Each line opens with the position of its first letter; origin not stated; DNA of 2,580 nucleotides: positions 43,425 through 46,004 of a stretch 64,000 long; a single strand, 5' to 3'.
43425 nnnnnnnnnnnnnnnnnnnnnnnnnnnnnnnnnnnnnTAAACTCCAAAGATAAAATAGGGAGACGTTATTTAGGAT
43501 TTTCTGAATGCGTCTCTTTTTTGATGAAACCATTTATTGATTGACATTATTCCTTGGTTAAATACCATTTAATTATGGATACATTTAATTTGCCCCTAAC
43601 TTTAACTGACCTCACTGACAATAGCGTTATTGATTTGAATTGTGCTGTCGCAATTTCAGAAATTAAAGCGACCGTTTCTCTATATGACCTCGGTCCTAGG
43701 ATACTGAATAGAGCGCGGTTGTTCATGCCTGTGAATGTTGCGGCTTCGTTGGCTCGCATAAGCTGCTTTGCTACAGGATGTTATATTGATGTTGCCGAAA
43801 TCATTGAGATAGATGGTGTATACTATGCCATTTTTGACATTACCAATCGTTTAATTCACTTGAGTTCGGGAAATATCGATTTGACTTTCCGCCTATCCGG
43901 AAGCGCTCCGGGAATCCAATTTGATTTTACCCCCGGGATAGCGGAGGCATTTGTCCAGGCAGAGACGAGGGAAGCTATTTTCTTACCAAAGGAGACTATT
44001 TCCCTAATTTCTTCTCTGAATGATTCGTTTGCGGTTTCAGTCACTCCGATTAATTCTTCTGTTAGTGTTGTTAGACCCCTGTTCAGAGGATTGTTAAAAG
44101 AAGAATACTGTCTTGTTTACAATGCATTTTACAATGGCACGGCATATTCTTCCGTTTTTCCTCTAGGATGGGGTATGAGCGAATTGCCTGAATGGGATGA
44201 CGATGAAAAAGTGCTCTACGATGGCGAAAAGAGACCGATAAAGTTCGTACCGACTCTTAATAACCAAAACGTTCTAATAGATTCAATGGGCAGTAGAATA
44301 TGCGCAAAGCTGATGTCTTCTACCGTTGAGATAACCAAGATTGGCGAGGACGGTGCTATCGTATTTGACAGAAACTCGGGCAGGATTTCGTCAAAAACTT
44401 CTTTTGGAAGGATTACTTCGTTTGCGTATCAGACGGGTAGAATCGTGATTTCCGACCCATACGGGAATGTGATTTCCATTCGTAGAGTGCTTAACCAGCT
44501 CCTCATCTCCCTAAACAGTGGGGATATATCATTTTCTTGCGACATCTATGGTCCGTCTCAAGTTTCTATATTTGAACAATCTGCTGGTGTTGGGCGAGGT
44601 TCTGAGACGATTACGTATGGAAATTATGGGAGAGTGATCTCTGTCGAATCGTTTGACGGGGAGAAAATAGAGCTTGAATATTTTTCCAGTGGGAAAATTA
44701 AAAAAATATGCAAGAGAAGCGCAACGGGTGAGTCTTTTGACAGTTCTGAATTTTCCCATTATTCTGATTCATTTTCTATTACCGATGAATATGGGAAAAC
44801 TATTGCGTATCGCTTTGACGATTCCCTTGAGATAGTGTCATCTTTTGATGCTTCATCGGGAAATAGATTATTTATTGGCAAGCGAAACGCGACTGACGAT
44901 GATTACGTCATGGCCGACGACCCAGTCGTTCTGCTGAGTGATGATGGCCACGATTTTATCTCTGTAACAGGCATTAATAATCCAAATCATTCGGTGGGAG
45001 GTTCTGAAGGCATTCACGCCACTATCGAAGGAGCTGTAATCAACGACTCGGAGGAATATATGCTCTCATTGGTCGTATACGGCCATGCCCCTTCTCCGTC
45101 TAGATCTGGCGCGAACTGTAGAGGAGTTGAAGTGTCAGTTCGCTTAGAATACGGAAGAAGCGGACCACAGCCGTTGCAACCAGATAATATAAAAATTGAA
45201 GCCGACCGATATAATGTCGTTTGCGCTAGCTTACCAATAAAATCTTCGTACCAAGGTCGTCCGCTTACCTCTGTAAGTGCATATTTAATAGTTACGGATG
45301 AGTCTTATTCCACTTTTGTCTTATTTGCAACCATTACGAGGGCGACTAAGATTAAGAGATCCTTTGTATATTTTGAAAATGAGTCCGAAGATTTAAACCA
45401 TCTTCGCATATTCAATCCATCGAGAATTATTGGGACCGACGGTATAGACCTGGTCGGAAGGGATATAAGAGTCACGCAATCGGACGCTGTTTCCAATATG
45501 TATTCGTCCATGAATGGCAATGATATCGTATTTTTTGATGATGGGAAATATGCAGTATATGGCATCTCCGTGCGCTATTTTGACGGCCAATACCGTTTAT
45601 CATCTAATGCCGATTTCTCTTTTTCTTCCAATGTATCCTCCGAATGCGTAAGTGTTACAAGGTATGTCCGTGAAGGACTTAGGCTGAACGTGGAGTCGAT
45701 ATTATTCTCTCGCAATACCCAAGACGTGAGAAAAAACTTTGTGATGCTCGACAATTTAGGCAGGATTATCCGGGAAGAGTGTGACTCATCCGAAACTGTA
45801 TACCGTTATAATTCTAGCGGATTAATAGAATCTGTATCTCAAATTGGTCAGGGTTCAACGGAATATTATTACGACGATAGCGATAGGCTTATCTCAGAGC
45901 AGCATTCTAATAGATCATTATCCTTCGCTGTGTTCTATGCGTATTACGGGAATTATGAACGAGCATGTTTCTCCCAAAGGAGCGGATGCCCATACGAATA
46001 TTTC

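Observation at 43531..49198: Isolated RHS/YD-repeat polymorphic toxin locus with foreign composition and no visible delivery system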

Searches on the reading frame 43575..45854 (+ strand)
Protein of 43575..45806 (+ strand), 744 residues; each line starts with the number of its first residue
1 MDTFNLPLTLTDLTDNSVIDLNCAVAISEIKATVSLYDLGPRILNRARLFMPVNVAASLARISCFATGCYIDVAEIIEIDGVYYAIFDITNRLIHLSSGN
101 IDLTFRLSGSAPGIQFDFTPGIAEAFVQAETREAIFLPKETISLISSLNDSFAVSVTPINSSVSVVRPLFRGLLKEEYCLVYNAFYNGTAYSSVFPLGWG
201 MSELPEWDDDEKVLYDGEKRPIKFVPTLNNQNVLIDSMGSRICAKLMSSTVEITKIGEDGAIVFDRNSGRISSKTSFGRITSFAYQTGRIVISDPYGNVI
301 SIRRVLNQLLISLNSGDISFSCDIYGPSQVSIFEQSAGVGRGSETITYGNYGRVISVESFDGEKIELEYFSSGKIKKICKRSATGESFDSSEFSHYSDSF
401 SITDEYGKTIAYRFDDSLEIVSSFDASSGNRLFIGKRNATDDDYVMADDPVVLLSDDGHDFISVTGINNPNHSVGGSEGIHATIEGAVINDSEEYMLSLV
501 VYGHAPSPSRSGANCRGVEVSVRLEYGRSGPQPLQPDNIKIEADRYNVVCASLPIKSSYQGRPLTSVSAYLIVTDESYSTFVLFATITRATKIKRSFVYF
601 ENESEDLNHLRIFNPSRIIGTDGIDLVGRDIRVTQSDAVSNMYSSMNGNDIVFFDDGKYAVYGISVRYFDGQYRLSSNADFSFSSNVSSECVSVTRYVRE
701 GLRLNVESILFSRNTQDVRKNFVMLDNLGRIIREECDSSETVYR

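Call 40: search_protein_representatives(protein=window:43575-45806:+)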
Query: 744 residues. Proteins with E-value up to 0.001 (for the whole library): 2; up to 1e-10: 1; up to 1e-30: 0. The best 2 are listed.
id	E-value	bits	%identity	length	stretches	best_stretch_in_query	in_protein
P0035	5.0e-28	114.7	100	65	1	1-61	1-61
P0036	1.4e-08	50.4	25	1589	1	14-428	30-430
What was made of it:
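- The first 744 aa have a single distant homologue among 1.84 billion representatives (call 40).
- Tried and rejected: The exhaustive phmmer search found only P0036 and a 65-aa fragment (call 40).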

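Call 43: find_encoding_contigs(protein=P0036, flank=10000, max_places=4)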
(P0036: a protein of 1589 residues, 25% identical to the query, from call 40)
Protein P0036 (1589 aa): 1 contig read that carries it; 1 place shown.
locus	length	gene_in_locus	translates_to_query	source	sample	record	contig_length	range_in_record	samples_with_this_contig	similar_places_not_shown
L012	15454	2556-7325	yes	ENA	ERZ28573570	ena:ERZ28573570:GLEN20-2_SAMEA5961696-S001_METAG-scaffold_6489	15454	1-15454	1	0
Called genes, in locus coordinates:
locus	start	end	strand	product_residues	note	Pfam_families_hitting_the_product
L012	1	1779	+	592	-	?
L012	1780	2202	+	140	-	PF03652:RuvX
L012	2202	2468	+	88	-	PF06949:DUF1292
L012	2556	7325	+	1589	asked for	PF05593:RHS_repeat (faint)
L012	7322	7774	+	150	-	-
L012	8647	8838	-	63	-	-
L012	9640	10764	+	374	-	PF02463:SMC_N (faint), PF13191:AAA_16 (faint), PF00005:ABC_tran (faint)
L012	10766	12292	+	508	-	PF01790:LGT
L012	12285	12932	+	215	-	PF00702:Hydrolase, PF13419:HAD_2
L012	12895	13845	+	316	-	PF00890:FAD_binding_2 (faint), PF01266:DAO (faint), PF03486:HI0933_like (faint), PF07992:Pyr_redox_2, PF13738:Pyr_redox_3, PF00070:Pyr_redox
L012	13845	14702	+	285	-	PF03668:RapZ-like_N, PF22740:PapZ_C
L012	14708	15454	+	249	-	?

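Call 44: find_encoding_contigs(protein=P0035, flank=10000, max_places=4)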
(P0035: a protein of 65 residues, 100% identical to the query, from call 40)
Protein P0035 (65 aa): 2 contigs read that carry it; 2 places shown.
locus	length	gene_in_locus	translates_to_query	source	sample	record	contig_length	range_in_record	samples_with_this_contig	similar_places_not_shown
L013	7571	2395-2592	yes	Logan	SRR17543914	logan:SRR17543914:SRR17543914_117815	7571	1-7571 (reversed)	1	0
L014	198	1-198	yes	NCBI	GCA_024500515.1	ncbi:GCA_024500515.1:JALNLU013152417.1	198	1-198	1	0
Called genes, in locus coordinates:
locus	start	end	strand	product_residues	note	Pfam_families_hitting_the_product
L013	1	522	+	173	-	?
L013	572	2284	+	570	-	PF02878:PGM_PMM_I, PF02879:PGM_PMM_II, PF02880:PGM_PMM_III, PF00408:PGM_PMM_IV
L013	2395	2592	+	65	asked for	-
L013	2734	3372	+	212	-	-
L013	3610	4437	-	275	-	PF00702:Hydrolase, PF05116:S6PP (faint), PF08282:Hydrolase_3, PF12710:HAD (faint), PF13419:HAD_2 (faint)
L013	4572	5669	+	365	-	PF00990:GGDEF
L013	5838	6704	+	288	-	PF01116:F_bP_aldolase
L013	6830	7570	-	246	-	?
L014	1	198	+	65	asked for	?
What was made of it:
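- Checked: The resulting 212 aa is the length gene callers gave the orthologue in L013 (call 44).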

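Call 62: predict_structure(alignment_id=A2)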
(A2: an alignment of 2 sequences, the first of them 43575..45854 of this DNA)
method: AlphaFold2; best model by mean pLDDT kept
length: 760 residues; sequences in the alignment: 2
mean_pLDDT: 30.2   pTM: 0.22
mean pLDDT of the five models: 30.2, 29.4, 28.6, 27.0, 26.7
residues with pLDDT >= 90: 0; 70-90: 0; 50-70: 1; < 50: 759
segments of 3 or more residues with pLDDT < 50: 1-311, 313-760
pLDDT, mean of each block of 10 residues (from residue 1): 28 33 29 34 39 31 30 35 36 31 34 38 30 30 28 24 22 25 26 30 33 34 30 28 29 31 30 34 37 44 45 42 34 37 39 38 42 38 35 28 29 26 24 27 26 25 23 24 25 26 26 26 29 29 26 25 26 25 24 24 27 34 36 25 29 31 22 23 22 25 24 26 29 34 36 37
secondary structure, 60 per line:
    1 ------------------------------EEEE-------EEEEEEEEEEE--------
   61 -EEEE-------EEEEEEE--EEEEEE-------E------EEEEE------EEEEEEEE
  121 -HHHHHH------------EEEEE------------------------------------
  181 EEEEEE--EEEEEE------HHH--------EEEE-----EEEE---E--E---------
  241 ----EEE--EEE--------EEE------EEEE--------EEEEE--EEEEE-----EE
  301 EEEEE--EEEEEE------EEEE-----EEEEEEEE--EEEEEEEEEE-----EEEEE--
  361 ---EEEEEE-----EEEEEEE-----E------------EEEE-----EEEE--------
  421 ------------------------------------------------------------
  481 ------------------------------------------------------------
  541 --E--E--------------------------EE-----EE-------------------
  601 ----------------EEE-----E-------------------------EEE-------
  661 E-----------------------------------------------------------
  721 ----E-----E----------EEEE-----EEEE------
elements in order (helices of 4 or more, strands of 3 or more residues): E31-34 E42-52 E62-65 E73-79 E82-87 E102-106 E113-120 H122-127 E140-144 E181-186 E189-194 E212-215 E221-224 E245-247 E250-252 E261-263 E270-273 E282-286 E289-293 E299-305 E308-313 E320-323 E329-336 E339-348 E354-358 E364-369 E375-381 E400-403 E409-412 E617-619 E651-653 E742-745 E751-754
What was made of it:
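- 43575..44156 (+): N-terminal orphan domain (aa 1-194). It is acidic, has no signal peptide, and is beta-rich in a low-confidence model. AF2 model pLDDT 30 (call 62).
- On RHS/YD-repeat polymorphic toxins: The AF2 model of aa 1-760 reached only pLDDT 30 (call 62).
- On T7SSb substrates (LXG, LrhA-like): The low-confidence model is beta-rich (call 62).
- The N-terminal 200 aa are predicted as beta strands rather than a helical bundle, though at low confidence (call 62).
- Tried and rejected: AlphaFold2 of aa 1-760 with a two-sequence alignment gave pLDDT 30 (call 62).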

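Call 90: search_protein_families(library=ncbifam, proteins=[P0036], max_evalue=1)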
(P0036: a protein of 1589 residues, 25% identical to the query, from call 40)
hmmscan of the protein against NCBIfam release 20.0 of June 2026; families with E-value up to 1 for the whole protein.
P0036 (1589 aa): 2 families
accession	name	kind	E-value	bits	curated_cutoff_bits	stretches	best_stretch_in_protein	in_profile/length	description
TIGR03696.1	Rhs_assc_core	domain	2.1e-17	63.4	32.5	1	1307-1400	1-76/76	RHS repeat-associated core domain-containing protein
TIGR01643.1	YD_repeat_2x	repeat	0.0024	18.3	15.8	1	1110-1143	1-33/42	YD repeat-containing protein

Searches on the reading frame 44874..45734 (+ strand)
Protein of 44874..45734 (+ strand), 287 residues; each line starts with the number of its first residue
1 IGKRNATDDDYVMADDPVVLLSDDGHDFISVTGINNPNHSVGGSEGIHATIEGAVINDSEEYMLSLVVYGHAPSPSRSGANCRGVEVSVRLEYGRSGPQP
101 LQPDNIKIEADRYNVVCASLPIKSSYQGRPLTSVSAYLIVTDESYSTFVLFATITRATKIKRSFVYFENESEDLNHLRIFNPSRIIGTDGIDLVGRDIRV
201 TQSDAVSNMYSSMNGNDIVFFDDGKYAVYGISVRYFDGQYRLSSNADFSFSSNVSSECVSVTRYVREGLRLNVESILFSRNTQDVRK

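Call 90: search_protein_families(library=ncbifam, proteins=[window:44874-45734:+], max_evalue=1)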
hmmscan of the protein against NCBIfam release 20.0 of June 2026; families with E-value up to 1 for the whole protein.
window:44874-45734:+ (287 aa): 0 families
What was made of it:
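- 44874..45734 (+): Non-repeat insert within the shell (aa ~434-720). The fold is unknown and the boundaries are approximate. It is possibly a surface or receptor module. No family hit (call 90).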
